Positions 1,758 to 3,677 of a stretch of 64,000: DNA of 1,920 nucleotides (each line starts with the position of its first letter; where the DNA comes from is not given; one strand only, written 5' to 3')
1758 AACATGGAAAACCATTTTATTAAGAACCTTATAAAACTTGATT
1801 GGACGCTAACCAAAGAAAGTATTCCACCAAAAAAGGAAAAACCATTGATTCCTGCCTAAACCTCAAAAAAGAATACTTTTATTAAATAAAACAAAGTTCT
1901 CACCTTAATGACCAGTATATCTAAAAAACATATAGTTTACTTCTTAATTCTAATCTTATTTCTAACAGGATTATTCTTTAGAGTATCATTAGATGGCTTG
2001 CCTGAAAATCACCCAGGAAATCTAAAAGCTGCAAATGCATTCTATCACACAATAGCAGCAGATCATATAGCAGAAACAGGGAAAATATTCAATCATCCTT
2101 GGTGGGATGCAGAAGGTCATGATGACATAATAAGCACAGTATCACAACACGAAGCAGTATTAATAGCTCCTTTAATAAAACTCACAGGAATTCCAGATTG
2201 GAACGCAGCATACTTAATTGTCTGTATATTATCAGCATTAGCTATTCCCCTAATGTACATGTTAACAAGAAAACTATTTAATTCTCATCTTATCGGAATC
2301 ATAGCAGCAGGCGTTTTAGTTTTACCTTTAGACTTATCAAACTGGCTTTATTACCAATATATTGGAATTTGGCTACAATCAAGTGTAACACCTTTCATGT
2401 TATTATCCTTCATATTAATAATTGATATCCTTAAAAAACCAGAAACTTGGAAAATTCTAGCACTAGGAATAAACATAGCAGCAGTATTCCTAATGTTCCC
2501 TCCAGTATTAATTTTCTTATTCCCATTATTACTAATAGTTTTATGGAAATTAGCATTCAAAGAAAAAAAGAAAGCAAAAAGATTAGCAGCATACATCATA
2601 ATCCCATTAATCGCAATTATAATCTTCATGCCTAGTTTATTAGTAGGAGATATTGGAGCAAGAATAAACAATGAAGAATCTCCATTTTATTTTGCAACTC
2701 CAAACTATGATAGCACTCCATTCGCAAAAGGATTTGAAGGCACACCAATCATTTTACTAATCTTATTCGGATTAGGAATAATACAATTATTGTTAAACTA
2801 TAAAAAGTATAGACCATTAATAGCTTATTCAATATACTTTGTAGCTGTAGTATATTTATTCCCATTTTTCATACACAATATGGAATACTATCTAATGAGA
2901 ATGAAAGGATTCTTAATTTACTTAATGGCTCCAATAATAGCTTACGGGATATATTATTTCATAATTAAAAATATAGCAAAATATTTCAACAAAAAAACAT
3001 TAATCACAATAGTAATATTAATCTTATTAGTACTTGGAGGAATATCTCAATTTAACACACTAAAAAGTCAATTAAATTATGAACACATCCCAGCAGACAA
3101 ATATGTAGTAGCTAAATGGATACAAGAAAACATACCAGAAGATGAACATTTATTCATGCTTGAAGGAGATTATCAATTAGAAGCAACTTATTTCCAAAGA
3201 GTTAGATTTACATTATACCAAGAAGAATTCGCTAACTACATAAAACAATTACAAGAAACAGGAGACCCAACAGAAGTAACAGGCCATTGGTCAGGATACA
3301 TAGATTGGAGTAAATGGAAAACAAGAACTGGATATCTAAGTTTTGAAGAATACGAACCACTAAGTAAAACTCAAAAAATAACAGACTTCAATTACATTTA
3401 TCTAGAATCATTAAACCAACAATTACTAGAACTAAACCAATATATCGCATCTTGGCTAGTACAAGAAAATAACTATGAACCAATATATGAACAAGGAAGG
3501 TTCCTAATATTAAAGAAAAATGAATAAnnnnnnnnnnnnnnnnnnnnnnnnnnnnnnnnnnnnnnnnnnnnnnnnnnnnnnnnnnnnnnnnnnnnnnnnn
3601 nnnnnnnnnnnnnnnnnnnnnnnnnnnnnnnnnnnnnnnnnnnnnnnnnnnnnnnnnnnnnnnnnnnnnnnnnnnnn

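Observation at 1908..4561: Gtr-like three-gene lipid-linked glycosylation module (GT-C + small membrane protein + GT2)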

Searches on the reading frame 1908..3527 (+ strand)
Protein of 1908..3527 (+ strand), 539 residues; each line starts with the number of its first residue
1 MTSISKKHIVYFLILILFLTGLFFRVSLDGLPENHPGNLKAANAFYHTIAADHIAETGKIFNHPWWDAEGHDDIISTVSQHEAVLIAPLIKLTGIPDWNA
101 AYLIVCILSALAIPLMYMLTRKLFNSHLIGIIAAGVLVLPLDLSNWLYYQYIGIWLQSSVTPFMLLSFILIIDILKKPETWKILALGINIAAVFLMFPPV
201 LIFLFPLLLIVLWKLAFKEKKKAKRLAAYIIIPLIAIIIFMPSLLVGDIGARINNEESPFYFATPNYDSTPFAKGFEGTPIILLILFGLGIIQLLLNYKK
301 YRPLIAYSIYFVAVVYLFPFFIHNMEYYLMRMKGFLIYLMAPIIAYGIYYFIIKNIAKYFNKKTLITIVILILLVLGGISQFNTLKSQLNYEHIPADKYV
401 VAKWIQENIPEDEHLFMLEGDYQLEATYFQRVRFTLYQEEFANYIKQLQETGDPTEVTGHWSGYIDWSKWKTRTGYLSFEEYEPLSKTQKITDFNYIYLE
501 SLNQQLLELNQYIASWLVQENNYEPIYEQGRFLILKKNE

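Call 3: search_protein_families(library=pfam, proteins=[window:1908-3527:+], max_evalue=1)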
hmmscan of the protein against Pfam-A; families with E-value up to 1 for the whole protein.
window:1908-3527:+ (539 aa): 2 families
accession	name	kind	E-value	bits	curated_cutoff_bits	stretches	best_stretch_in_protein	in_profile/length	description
PF07678.20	TED_complement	-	0.075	12.5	22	1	441-524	217-293/312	A-macroglobulin TED domain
PF12729.13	4HB_MCP_1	-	0.78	9.7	27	1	365-407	11-53/181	Four helix bundle sensory module for signal transduction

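Call 4: search_protein_families(library=ncbifam, proteins=[window:1908-3527:+], max_evalue=1)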
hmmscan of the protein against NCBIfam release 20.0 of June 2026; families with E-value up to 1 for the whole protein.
window:1908-3527:+ (539 aa): 1 family
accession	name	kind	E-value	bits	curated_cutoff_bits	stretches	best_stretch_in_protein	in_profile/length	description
TIGR04154.1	archaeo_STT3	subfamily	0.079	11.3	450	1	278-426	210-365/831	oligosaccharyl transferase, archaeosortase A system-associated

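Call 8: find_homologous_proteins(query=window:1908-3527:+, max_evalue=0.001)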
Query window:1908-3527:+ (539 aa): 10 proteins with E <= 0.001 among 8000 candidates.
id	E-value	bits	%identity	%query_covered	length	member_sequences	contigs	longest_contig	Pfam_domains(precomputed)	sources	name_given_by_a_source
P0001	0.0e+0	1204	100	100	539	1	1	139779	-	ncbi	ncbi:MAG: hypothetical protein ABIH25_01625 [Candidatus Woesearchaeota archaeon]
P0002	9.1e-204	696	59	99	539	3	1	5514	-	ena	-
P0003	6.9e-202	690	60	96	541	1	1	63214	-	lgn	-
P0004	1.8e-193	662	54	100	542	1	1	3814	-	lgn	-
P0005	5.8e-139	483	60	67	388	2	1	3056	-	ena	-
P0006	1.3e-135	471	45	99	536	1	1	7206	-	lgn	-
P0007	2.2e-132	461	44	99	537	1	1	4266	-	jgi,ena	-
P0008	6.5e-131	456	44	99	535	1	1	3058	-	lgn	-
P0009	3.1e-121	424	42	95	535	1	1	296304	-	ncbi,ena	-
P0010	5.0e-36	143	26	40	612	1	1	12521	-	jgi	-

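Call 13: find_encoding_contigs(protein=P0003, flank=8000, max_places=2)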
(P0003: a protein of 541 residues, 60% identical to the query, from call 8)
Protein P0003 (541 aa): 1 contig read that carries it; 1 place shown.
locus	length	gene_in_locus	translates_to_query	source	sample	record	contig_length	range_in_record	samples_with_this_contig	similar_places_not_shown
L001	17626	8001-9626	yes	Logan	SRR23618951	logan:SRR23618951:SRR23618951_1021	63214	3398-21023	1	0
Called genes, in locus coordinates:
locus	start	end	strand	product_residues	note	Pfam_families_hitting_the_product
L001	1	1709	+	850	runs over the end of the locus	PF02516:STT3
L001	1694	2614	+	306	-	PF00535:Glycos_transf_2, PF10111:Glyco_tranf_2_2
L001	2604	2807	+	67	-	PF04138:GtrA_DPMS_TM (weak)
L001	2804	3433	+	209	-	PF07021:MetW, PF13489:Methyltransf_23, PF08241:Methyltransf_11, PF08242:Methyltransf_12, PF13649:Methyltransf_25 (weak), PF13847:Methyltransf_31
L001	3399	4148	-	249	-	PF01209:Ubie_methyltran (weak), PF13489:Methyltransf_23, PF05148:Methyltransf_8 (faint), PF07021:MetW, PF08241:Methyltransf_11, PF08242:Methyltransf_12, PF13649:Methyltransf_25, PF13847:Methyltransf_31, +1 more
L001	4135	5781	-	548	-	PF02366:PMT, PF13231:PMT_2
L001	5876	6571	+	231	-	PF00535:Glycos_transf_2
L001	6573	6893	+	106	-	PF10066:DUF2304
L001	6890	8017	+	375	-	PF13439:Glyco_transf_4, PF20706:GT4-conflict, PF00534:Glycos_transf_1, PF13692:Glyco_trans_1_4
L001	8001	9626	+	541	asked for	-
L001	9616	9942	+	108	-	-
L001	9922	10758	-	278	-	PF00389:2-Hacid_dh, PF00670:AdoHcyase_NAD (faint), PF02826:2-Hacid_dh_C, PF03446:NAD_binding_2 (weak)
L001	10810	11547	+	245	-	PF00535:Glycos_transf_2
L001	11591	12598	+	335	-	PF00106:adh_short (weak), PF01073:3Beta_HSD, PF01370:Epimerase, PF02719:Polysacc_synt_2, PF04321:RmlD_sub_bind, PF07993:NAD_binding_4 (faint), PF16363:GDP_Man_Dehyd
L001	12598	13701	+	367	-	PF01041:DegT_DnrJ_EryC1, PF01053:Cys_Met_Meta_PP (weak)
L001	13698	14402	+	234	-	PF00483:NTP_transferase, PF12804:NTP_transf_3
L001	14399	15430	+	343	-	PF01073:3Beta_HSD, PF01370:Epimerase, PF02719:Polysacc_synt_2, PF04321:RmlD_sub_bind, PF16363:GDP_Man_Dehyd, PF07993:NAD_binding_4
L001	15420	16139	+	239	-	PF05148:Methyltransf_8, PF01209:Ubie_methyltran, PF02353:CMAS, PF13489:Methyltransf_23, PF13847:Methyltransf_31, PF08241:Methyltransf_11, PF08242:Methyltransf_12, PF13649:Methyltransf_25, +3 more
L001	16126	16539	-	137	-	-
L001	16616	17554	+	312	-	PF03706:LPG_synthase_TM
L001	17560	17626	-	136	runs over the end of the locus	-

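Call 14: find_encoding_contigs(protein=P0009, flank=8000, max_places=2)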
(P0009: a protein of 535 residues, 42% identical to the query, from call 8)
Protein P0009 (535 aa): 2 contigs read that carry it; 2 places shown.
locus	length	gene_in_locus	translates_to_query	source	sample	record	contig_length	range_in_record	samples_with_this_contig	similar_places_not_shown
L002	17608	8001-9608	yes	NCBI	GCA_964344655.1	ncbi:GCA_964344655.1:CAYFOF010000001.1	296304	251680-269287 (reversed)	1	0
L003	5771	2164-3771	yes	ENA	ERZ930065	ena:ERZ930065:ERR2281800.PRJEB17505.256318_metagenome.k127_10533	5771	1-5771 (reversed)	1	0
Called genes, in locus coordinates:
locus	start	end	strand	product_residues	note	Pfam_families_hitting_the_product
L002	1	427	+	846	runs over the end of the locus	PF02516:STT3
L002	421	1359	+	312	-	PF00535:Glycos_transf_2, PF10111:Glyco_tranf_2_2, PF13641:Glyco_tranf_2_3 (faint)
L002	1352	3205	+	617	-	PF13439:Glyco_transf_4, PF20706:GT4-conflict, PF00534:Glycos_transf_1, PF13692:Glyco_trans_1_4, PF02353:CMAS, PF01209:Ubie_methyltran, PF01135:PCMT, PF13489:Methyltransf_23, +10 more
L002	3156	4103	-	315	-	PF03706:LPG_synthase_TM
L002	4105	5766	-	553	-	PF02366:PMT, PF13231:PMT_2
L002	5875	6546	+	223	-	PF00535:Glycos_transf_2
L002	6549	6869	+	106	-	PF10066:DUF2304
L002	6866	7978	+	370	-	PF13439:Glyco_transf_4, PF20706:GT4-conflict, PF00534:Glycos_transf_1, PF13692:Glyco_trans_1_4, PF13524:Glyco_trans_1_2 (weak)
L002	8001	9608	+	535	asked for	-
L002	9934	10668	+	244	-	PF00535:Glycos_transf_2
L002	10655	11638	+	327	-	PF01370:Epimerase, PF02719:Polysacc_synt_2, PF04321:RmlD_sub_bind, PF01073:3Beta_HSD, PF16363:GDP_Man_Dehyd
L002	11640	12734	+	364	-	PF01041:DegT_DnrJ_EryC1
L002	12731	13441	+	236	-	PF00483:NTP_transferase, PF12804:NTP_transf_3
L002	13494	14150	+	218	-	PF01209:Ubie_methyltran (faint), PF05148:Methyltransf_8 (weak), PF08003:Methyltransf_9 (weak), PF13489:Methyltransf_23, PF13847:Methyltransf_31, PF08241:Methyltransf_11, PF08242:Methyltransf_12, PF13649:Methyltransf_25, +1 more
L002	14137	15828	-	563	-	-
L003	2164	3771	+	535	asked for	-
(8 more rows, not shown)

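Call 15: find_encoding_contigs(protein=P0010, flank=8000, max_places=2)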
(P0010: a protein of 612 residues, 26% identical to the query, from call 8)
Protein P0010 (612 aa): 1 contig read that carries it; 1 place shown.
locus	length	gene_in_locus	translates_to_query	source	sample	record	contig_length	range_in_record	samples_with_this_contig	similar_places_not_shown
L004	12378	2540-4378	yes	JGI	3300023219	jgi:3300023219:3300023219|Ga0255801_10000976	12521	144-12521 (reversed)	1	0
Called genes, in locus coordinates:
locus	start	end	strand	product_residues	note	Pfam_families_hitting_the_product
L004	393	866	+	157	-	PF00535:Glycos_transf_2 (weak)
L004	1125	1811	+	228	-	PF00535:Glycos_transf_2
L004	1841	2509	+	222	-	PF01209:Ubie_methyltran (weak), PF02353:CMAS (weak), PF07021:MetW, PF13489:Methyltransf_23, PF13847:Methyltransf_31, PF08241:Methyltransf_11, PF08242:Methyltransf_12, PF13649:Methyltransf_25, +3 more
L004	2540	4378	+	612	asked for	-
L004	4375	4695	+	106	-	-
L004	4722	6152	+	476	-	-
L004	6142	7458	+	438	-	-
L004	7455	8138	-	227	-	-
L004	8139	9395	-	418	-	PF13506:Glyco_transf_21, PF03142:Chitin_synth_2 (faint), PF00535:Glycos_transf_2, PF01644:Chitin_synth_1 (faint), PF10111:Glyco_tranf_2_2, PF13641:Glyco_tranf_2_3, PF13632:Glyco_trans_2_3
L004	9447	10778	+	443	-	PF13231:PMT_2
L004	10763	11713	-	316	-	PF00106:adh_short, PF01073:3Beta_HSD, PF01370:Epimerase, PF02719:Polysacc_synt_2, PF04321:RmlD_sub_bind, PF07993:NAD_binding_4, PF08659:KR (weak), PF16363:GDP_Man_Dehyd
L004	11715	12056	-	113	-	PF00892:EamA, PF10639:TMEM234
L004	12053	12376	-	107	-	-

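Call 16: predict_structure(alignment_id=A1)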
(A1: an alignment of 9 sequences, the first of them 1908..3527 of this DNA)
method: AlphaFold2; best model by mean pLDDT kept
length: 539 residues; sequences in the alignment: 9
mean_pLDDT: 73.1   pTM: 0.75
mean pLDDT of the five models: 73.1, 70.8, 70.1, 70.0, 69.6
residues with pLDDT >= 90: 134; 70-90: 205; 50-70: 97; < 50: 103
segments of 3 or more residues with pLDDT < 50: 32-34, 36-47, 62-79, 144-154, 246-274, 422-427, 464-483
pLDDT, mean of each block of 10 residues (from residue 1): 74 94 76 45 46 62 42 42 65 70 78 94 94 90 48 52 91 92 93 77 88 84 81 81 49 41 35 54 89 93 88 75 58 71 94 87 88 88 74 68 83 76 49 70 84 83 47 31 65 90 83 93 92 89
secondary structure, 60 per line:
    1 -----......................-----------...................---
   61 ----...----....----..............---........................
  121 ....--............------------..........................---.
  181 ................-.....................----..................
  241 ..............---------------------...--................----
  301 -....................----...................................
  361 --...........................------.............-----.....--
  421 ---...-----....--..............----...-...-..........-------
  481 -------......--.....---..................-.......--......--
elements in order: H6-27 H39-57 H72-75 H80-93 H97-124 H127-138 H151-176 H180-196 H198-218 H223-254 H281-296 H302-321 H326-360 H363-389 H396-408 E414-418 E432-435 H438-451 E456-458 E460-462 H464-473 E488-490 E496-500 H504-521 E523-529 E532-537

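Call 28: search_protein_representatives(alignment_id=A1)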
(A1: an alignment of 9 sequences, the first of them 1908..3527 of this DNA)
Query: 9 sequences, 539 profile positions. Proteins with E-value up to 0.001 (for the whole library): 466; up to 1e-10: 258; up to 1e-30: 58. The best 150 are listed.
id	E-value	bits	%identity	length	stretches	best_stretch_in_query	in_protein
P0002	2.1e-248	841.5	-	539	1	1-538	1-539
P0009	4.5e-237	804.1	-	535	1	1-537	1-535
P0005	7.0e-146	503.2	-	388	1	1-374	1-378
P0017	1.1e-127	443.1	-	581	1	5-538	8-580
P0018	1.1e-126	439.8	-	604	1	2-537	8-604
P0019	3.0e-126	438.4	-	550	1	5-537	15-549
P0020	5.0e-125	434.3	-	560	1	10-538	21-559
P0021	1.3e-115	403.2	-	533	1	3-538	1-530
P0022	4.7e-115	401.4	-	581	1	11-537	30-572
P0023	3.1e-112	392.1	-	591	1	8-538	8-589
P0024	4.1e-112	391.7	-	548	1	12-537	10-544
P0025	5.1e-109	381.5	-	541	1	12-535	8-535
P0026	1.2e-108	380.3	-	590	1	10-537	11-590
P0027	1.8e-107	376.4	-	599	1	4-538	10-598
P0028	2.2e-107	376.1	-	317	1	220-537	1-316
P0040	2.3e-75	270.4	-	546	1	10-537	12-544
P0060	3.6e-36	141.1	-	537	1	12-538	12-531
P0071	6.4e-31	123.7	-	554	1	3-538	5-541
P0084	9.3e-29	116.6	-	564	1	8-538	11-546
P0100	5.5e-26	107.5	-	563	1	1-536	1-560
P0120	1.8e-23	99.1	-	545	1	1-538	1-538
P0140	1.0e-21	93.4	-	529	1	1-538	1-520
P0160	2.7e-20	88.7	-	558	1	11-538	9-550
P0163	3.3e-20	88.4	-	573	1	4-537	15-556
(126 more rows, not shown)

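Call 34: find_related_loci(query=A1, collection=genome_contigs, flank=6000)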
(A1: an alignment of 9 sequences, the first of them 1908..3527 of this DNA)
Query A1 (539 aa) in genome_contigs; peptide patterns used: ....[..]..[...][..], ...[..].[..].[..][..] (x = any residue, [..] = any of these).
18 stretches matched a pattern; 9 encode a relative of the query (tblastn E <= 1e-3); 9 distinct loci.
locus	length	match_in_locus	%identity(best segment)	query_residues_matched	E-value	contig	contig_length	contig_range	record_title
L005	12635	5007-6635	58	1-539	0e+0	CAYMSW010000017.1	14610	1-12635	MAG TPA_asm: Candidatus Woesearchaeota archaeon isolate SRP077602_co7_458 genome assembly, contig: NODE_19745_length_146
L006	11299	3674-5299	40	3-537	4e-120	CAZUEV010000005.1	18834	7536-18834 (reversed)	MAG TPA_asm: Candidatus Woesearchaeota archaeon isolate binchicken_co28_80 genome assembly, contig: NODE_2010_length_188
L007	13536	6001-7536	42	25-537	3e-116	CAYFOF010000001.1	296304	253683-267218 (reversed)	MAG TPA_asm: Candidatus Woesearchaeota archaeon isolate ERP019367_co1_57 genome assembly, contig: NODE_43_length_296304_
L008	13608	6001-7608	38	1-537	4e-112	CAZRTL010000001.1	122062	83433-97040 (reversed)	MAG TPA_asm: Candidatus Woesearchaeota archaeon isolate binchicken_co141_573 genome assembly, contig: NODE_411_length_12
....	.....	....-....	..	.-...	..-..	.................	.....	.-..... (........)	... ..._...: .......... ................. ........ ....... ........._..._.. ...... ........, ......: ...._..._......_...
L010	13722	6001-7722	27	6-539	1e-65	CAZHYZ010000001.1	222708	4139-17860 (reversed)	MAG TPA_asm: uncultured Methanosarcinales archaeon isolate SRP141376_co3_443 genome assembly, contig: NODE_50_length_222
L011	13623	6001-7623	28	4-539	3e-67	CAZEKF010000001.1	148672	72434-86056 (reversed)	MAG TPA_asm: uncultured Methanosarcinales archaeon isolate SRP200020_co7_100 genome assembly, contig: NODE_16_length_148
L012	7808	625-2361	25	10-539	2e-49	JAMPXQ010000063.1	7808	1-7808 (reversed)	MAG: Candidatus Woesearchaeota archaeon isolate R2F_R2FSRR_metabat.41 R2F_C5552, whole genome shotgun sequence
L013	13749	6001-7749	25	12-537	7e-48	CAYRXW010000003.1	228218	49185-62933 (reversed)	MAG TPA_asm: uncultured Methanosarcinales archaeon isolate SRP292972_co1_23 genome assembly, contig: NODE_77_length_2282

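Call 40: search_protein_families(library=pfam, proteins=[P0017, P0040, P0060, P0071, P0084, P0100, P0120, P0140, P0160, P0163], max_evalue=0.1)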
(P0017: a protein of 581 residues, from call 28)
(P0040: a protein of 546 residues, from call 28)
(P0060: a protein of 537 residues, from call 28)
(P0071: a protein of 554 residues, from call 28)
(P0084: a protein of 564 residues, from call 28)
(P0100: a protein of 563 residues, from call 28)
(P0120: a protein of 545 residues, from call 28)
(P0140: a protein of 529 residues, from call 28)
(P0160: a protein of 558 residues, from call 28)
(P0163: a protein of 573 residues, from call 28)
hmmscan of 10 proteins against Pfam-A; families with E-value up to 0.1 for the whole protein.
P0017 (581 aa): 0 families

P0040 (546 aa): 0 families

P0060 (537 aa): 2 families
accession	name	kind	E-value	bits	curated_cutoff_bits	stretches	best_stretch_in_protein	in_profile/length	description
PF13231.12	PMT_2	-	2.7e-05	24.9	26.1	1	82-232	3-147/160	Dolichyl-phosphate-mannose-protein mannosyltransferase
PF20604.3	DUF6798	-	0.033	14.3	26.9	1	393-428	4-38/61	Domain of unknown function (DUF6798)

P0071 (554 aa): 1 family
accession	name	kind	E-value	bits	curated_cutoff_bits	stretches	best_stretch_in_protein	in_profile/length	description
PF20176.3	DUF6541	-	0.00079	18.3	29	1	42-246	122-350/646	Family of unknown function (DUF6541)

P0084 (564 aa): 1 family
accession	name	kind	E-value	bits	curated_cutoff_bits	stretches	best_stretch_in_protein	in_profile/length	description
PF10131.15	PTPS_related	-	6.3e-05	22.1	26.4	1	95-373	20-296/621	6-pyruvoyl-tetrahydropterin synthase related domain; membrane protein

P0100 (563 aa): 3 families
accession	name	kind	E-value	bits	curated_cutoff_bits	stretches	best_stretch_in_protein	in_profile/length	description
PF13231.12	PMT_2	-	1.9e-05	25.4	26.1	1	86-246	9-159/160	Dolichyl-phosphate-mannose-protein mannosyltransferase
PF02366.24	PMT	-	0.00011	22.3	22.7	1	78-251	61-238/245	Dolichyl-phosphate-mannose-protein mannosyltransferase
PF02516.20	STT3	-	0.051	13.5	24.5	1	84-245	80-242/405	Oligosaccharyl transferase STT3, N-terminal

P0120 (545 aa): 1 family
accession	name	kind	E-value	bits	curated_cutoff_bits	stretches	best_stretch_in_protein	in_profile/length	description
PF20176.3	DUF6541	-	0.00039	19.3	29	1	47-303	124-395/646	Family of unknown function (DUF6541)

P0140 (529 aa): 0 families

P0160 (558 aa): 0 families

P0163 (573 aa): 2 families
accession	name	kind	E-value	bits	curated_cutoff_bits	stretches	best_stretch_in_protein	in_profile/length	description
PF07695.17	7TMR-DISM_7TM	-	0.0075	16.6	29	1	297-409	72-182/205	7TM diverse intracellular signalling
PF20604.3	DUF6798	-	0.065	13.4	26.9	0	415-434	5-24/61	Domain of unknown function (DUF6798)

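Call 55: find_encoding_contigs(protein=P0100, flank=5000, max_places=1)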
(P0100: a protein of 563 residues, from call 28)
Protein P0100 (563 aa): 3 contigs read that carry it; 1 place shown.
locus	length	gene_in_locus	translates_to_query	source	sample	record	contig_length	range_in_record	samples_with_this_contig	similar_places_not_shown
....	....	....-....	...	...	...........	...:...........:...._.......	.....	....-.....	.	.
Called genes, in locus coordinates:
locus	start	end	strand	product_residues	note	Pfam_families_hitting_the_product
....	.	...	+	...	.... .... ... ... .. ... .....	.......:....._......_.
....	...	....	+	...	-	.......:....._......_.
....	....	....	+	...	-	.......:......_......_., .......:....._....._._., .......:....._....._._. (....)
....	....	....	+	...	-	-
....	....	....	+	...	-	-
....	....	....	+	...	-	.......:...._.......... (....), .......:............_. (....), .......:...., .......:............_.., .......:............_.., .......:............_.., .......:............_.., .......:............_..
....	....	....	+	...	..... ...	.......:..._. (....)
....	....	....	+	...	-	-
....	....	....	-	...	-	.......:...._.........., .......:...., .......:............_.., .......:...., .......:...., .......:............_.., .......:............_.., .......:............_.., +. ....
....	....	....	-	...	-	?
